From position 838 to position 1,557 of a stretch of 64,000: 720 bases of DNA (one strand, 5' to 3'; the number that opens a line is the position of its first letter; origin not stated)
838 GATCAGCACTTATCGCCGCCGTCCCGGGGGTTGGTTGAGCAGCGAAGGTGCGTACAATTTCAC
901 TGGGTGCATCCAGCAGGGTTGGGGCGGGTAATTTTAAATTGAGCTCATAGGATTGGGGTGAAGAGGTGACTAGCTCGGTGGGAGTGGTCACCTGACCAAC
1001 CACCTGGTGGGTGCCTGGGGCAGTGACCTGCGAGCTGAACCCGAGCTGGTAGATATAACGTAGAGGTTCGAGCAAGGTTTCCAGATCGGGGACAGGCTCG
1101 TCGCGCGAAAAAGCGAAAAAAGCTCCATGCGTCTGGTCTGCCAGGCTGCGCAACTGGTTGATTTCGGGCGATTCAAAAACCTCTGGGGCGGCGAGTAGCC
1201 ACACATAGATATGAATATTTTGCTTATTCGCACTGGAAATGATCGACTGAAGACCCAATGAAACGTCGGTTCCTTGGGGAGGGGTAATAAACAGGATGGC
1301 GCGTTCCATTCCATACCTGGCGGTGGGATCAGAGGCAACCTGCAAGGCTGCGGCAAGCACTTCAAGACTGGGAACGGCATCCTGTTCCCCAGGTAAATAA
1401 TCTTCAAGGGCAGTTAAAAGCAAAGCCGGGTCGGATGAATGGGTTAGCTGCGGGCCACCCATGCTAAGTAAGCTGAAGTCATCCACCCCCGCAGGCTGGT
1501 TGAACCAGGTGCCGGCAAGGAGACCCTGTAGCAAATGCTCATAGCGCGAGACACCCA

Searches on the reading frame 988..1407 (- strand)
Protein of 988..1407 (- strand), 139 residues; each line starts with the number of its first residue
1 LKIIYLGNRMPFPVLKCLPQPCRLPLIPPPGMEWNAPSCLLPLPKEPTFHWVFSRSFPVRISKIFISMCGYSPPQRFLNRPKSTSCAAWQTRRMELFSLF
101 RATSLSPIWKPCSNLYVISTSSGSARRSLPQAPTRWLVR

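Call 103: search_protein_families(library=padloc, alignment_id=A7, max_evalue=1e-8)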
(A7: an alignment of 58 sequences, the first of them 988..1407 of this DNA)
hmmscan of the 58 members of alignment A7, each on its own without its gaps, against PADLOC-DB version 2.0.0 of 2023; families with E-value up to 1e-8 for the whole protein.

A. member 1, window:988-1407:- (139 aa): 0 families

B. families by the number of members that match (of 58 scanned): 10 families
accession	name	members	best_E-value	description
PDLC03002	Helicase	1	1.1e-228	-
PDLC04998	PDC-S32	1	9.3e-35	-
PDLC02998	DUF2290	1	1.4e-33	-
PDLC02999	DUF2290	1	2.7e-23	-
PDLC04135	mad3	1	8.1e-23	mads_3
PDLC01096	C3a212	1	1.8e-17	SNc+LTD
PDLC01087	C3a187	1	1.1e-16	NERD+UvrD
PDLC04781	PDC-M71B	1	5.9e-15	-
PDLC04140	mad8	1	4.7e-10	mads_8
PDLC02980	AriA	1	3e-09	-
